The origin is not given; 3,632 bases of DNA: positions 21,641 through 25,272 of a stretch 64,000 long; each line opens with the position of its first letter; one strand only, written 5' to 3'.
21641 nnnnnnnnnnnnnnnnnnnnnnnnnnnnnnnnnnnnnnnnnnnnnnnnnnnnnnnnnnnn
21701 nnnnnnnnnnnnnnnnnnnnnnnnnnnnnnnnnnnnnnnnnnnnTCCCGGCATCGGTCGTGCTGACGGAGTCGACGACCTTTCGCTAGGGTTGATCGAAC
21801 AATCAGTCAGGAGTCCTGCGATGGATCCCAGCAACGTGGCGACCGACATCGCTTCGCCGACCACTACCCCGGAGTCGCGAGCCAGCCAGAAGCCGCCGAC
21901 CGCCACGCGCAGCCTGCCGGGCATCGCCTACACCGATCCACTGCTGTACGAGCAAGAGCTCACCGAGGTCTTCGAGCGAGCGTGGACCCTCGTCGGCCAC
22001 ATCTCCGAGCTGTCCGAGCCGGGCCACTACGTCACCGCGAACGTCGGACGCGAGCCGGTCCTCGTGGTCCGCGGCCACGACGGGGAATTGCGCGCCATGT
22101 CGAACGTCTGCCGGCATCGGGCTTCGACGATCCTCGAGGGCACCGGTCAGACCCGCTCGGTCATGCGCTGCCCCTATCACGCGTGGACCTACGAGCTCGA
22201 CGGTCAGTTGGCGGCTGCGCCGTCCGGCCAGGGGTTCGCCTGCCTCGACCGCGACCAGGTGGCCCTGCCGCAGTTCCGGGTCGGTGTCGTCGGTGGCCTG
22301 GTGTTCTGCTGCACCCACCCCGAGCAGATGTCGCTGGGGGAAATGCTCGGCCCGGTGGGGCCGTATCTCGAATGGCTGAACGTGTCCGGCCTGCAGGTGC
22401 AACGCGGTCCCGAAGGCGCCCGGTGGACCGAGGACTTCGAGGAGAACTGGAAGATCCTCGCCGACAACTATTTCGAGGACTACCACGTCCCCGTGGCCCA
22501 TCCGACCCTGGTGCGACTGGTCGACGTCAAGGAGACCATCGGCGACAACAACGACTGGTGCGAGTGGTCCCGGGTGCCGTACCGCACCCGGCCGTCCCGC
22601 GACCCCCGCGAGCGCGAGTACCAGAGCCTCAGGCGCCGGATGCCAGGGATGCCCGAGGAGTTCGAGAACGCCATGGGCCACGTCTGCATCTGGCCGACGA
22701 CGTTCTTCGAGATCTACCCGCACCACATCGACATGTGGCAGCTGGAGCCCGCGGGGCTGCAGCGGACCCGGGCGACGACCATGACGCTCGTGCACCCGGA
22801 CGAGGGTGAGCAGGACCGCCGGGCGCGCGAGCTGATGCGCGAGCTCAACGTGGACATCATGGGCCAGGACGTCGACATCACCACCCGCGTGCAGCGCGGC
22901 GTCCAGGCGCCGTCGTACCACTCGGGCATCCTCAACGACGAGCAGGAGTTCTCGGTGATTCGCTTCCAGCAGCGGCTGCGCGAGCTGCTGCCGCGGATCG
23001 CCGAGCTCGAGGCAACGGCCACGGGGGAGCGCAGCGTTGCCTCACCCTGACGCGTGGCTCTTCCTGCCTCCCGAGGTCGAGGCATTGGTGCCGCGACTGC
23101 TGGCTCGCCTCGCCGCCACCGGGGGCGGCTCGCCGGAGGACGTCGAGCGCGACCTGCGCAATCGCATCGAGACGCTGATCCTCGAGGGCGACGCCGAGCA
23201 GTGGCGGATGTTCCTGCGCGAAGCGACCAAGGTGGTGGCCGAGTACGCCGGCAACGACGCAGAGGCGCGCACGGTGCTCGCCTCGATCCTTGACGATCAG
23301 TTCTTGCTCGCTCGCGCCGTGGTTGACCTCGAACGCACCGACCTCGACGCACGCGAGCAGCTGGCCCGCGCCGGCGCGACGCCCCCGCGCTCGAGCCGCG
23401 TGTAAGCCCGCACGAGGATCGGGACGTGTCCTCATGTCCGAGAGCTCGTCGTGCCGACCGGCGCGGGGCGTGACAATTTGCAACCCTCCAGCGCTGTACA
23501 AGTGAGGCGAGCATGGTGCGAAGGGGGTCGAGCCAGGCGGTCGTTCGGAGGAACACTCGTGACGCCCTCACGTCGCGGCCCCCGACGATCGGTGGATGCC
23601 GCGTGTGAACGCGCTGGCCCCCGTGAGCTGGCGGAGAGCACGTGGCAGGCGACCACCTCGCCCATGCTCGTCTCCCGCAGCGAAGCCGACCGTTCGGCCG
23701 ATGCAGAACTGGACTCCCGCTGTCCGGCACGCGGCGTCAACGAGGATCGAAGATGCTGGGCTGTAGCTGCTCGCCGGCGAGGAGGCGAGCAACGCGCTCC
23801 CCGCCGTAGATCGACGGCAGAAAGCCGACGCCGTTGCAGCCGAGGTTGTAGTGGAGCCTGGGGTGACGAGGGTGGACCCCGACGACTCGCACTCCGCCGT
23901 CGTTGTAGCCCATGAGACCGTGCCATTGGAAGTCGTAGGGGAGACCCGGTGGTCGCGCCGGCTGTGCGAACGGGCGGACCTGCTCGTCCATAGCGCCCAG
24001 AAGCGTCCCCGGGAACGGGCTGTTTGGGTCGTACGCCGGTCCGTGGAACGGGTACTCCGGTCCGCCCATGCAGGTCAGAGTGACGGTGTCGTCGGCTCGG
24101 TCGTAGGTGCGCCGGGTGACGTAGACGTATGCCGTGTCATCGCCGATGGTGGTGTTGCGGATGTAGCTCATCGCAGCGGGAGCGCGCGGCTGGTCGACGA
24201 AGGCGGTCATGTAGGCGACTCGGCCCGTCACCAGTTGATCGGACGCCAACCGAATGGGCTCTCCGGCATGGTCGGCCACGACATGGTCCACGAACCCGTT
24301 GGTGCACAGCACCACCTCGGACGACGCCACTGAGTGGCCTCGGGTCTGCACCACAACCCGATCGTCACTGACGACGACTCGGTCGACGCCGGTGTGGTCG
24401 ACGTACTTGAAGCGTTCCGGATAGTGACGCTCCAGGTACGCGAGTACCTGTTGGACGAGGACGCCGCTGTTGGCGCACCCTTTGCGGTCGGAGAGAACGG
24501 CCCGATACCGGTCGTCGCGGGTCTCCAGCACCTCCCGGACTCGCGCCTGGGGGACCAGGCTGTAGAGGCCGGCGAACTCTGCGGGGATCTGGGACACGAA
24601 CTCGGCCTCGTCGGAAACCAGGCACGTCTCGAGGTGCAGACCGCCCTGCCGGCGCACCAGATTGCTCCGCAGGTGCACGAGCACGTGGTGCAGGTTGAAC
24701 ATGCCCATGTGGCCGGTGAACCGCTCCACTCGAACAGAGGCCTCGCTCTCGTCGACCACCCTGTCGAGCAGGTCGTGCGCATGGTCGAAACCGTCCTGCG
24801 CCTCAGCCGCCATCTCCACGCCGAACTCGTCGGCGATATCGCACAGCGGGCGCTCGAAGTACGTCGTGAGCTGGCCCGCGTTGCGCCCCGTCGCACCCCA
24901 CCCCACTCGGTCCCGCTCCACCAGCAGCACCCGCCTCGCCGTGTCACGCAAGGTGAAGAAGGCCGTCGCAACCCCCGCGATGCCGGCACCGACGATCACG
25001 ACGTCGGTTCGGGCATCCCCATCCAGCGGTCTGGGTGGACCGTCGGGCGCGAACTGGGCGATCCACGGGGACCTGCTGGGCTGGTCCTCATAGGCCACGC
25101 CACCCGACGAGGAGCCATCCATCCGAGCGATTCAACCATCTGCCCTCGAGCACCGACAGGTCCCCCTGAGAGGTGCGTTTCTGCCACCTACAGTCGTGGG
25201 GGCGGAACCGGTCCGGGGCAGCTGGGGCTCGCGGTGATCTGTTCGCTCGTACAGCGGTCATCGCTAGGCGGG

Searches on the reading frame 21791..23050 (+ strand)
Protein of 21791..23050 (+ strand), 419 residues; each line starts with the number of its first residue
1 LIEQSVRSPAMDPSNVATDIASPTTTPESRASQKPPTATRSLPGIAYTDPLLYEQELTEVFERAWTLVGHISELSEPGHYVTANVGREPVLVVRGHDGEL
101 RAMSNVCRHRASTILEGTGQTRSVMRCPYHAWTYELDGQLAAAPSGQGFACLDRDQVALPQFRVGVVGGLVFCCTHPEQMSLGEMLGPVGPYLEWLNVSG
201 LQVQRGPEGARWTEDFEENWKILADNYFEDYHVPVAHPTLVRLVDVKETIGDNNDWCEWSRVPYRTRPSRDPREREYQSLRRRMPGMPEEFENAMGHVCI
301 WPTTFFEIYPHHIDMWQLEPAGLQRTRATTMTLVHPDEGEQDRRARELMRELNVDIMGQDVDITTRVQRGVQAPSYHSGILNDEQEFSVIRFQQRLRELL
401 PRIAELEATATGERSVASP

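Call 12: search_protein_families(library=pfam, proteins=[window:21791-23050:+], max_evalue=0.001)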
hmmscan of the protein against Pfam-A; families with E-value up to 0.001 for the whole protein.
window:21791-23050:+ (419 aa): 2 families
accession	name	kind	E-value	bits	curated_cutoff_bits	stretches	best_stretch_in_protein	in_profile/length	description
PF00848.25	Ring_hydroxyl_A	-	8.5e-34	117.7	24.9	1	209-400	7-206/208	Ring hydroxylating alpha subunit (catalytic domain)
PF00355.32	Rieske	-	2e-20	72.9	20.3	1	65-147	2-82/88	Rieske [2Fe-2S] domain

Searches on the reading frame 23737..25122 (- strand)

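Call 12: search_protein_families(library=pfam, proteins=[window:23737-25122:-], max_evalue=0.001)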
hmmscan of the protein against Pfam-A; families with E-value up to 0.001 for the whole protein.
window:23737-25122:- (461 aa): 6 families
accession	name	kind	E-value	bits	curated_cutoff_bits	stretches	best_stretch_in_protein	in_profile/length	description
PF01266.30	DAO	-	1e-28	101.3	27.9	1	40-447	1-353/353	FAD dependent oxidoreductase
PF00890.30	FAD_binding_2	-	2.9e-05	23.9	20.4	1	40-286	1-216/414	FAD binding domain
PF01946.23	Thi4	-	8.8e-05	22.3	26.2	1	37-112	16-91/235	Thi4 family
PF12831.13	FAD_oxidored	-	0.00016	21.5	27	1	40-106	1-70/416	FAD dependent oxidoreductase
PF13450.12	NAD_binding_8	-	0.00035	21.2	21.9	0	43-75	1-34/68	NAD(P)-binding Rossmann-like domain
PF07992.20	Pyr_redox_2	-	0.00067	19.6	26.1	0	40-75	2-38/291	Pyridine nucleotide-disulphide oxidoreductase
